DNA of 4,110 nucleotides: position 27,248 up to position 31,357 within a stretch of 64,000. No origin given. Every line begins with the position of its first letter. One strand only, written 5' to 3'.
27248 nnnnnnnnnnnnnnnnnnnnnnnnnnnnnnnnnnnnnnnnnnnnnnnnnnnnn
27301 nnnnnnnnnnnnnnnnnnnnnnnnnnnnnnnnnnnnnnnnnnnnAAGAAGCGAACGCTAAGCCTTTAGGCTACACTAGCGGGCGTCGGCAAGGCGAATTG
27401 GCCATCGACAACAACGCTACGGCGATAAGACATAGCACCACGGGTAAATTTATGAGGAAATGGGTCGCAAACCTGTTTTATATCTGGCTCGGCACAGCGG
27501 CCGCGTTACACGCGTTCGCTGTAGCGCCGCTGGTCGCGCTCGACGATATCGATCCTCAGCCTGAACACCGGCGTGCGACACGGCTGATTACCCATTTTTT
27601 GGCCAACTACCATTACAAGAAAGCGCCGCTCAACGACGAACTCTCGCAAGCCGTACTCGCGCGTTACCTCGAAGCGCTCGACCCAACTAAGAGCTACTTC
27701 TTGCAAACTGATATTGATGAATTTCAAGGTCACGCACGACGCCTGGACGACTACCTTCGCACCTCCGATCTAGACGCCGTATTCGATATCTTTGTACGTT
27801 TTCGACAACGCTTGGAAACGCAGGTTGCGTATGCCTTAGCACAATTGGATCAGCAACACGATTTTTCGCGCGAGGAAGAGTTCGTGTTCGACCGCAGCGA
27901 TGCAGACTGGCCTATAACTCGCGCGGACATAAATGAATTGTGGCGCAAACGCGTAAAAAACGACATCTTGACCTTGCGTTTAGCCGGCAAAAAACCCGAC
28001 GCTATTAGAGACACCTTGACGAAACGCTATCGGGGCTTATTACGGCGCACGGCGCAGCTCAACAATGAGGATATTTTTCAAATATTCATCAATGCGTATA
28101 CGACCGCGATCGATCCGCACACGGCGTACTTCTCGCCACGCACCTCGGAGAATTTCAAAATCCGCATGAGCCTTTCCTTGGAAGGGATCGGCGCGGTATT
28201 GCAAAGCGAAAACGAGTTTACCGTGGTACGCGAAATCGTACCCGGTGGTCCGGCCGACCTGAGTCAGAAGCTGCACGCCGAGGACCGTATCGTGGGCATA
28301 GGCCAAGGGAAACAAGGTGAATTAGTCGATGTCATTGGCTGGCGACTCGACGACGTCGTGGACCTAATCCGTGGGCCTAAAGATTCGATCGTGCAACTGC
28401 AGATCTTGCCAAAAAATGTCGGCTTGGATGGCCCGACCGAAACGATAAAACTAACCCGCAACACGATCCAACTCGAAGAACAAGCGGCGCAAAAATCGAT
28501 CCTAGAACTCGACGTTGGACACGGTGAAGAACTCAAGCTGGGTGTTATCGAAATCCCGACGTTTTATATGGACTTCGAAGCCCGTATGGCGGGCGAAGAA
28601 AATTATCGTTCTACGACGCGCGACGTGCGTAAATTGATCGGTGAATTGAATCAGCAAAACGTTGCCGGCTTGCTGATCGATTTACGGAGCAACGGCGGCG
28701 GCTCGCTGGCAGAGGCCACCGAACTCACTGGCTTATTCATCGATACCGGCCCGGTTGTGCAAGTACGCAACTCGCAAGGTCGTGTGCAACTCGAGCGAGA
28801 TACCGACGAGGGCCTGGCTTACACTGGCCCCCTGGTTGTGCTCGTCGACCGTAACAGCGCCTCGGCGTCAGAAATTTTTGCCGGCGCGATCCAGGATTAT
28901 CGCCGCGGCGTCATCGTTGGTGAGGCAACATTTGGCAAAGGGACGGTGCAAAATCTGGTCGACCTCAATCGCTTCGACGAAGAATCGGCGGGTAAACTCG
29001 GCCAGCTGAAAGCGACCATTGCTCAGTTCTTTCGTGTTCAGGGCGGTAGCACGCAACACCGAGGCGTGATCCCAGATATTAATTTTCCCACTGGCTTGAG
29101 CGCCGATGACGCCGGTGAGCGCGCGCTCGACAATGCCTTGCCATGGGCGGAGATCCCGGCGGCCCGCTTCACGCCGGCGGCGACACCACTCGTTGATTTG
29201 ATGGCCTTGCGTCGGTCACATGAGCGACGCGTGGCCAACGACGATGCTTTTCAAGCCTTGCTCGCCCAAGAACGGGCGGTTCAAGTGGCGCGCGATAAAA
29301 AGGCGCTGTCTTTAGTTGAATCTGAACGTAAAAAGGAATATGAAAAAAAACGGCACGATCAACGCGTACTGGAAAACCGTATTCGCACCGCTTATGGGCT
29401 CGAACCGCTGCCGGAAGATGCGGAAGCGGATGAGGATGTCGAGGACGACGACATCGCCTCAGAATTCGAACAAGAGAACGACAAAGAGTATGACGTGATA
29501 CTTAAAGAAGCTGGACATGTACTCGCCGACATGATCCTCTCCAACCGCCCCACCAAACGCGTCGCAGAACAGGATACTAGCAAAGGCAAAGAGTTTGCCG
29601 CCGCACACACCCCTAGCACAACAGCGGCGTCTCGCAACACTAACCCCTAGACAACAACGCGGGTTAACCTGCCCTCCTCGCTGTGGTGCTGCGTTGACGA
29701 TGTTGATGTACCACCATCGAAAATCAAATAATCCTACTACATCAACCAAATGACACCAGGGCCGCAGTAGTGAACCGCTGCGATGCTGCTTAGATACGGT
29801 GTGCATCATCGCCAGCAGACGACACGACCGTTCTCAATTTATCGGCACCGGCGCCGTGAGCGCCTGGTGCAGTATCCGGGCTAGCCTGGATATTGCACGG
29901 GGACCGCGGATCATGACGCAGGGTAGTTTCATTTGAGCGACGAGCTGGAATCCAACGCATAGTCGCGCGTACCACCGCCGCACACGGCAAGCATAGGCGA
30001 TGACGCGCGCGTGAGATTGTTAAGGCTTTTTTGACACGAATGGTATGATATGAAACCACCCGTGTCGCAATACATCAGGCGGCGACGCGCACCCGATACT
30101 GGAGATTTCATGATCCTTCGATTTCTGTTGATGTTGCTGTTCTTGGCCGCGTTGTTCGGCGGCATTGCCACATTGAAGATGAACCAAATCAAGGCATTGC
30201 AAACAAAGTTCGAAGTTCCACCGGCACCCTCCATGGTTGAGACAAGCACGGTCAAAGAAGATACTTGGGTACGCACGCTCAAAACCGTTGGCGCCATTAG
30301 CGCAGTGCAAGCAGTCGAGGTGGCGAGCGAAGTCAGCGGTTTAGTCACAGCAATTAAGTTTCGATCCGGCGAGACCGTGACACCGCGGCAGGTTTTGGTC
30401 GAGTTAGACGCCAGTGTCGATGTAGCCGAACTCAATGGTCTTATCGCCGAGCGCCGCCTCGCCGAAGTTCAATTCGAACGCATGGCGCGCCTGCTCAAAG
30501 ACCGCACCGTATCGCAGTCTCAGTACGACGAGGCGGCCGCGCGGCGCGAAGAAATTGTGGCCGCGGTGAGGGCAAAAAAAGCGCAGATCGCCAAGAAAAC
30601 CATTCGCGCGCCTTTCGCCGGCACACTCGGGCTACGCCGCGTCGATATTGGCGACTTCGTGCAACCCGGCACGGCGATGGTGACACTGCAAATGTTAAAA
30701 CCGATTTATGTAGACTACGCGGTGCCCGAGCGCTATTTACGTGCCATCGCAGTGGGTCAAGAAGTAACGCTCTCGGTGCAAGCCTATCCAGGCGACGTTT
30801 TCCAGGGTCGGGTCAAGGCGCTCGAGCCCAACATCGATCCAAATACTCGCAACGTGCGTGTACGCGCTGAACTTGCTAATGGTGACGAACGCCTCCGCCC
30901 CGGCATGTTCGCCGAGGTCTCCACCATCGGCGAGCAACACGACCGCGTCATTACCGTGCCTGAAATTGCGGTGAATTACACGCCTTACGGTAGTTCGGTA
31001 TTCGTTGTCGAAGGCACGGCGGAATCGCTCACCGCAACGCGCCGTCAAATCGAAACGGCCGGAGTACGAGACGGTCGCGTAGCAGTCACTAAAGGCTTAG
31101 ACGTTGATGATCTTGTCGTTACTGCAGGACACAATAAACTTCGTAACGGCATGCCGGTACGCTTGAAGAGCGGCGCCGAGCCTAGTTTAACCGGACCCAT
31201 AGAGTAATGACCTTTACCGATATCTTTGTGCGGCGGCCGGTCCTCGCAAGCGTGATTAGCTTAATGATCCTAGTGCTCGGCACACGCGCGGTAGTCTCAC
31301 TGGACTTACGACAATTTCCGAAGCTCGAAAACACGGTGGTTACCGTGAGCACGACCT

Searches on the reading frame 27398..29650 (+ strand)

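Call 38: search_protein_families(library=pfam, proteins=[window:27398-29650:+], max_evalue=0.00001)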
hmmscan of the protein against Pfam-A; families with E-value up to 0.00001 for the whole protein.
window:27398-29650:+ (750 aa): 4 families
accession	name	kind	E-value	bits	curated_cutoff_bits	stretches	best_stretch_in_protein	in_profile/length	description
PF17804.6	TSP_NTD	-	4e-64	216.8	26.4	1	65-248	2-188/188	Tail specific protease N-terminal domain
PF03572.23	Peptidase_S41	-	2.6e-46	157.7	24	1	380-562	1-164/165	Peptidase family S41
PF11818.13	DUF3340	-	2.9e-29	102.6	28.6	1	568-713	2-154/155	C-terminal domain of tail specific protease (DUF3340)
PF00595.29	PDZ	-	2.6e-10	40.9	23.2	1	257-337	6-81/81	PDZ domain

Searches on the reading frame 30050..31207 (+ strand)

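Call 38: search_protein_families(library=pfam, proteins=[window:30050-31207:+], max_evalue=0.00001)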
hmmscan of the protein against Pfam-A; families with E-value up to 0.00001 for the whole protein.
window:30050-31207:+ (385 aa): 2 families
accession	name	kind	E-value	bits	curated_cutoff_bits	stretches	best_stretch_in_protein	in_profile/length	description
PF16576.10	HlyD_D23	-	8.2e-36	123.7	30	1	167-288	93-214/214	Barrel-sandwich domain of CusB or HlyD membrane-fusion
PF13437.12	HlyD_3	-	8.3e-18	65.5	22.2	1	184-285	1-106/106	HlyD family secretion protein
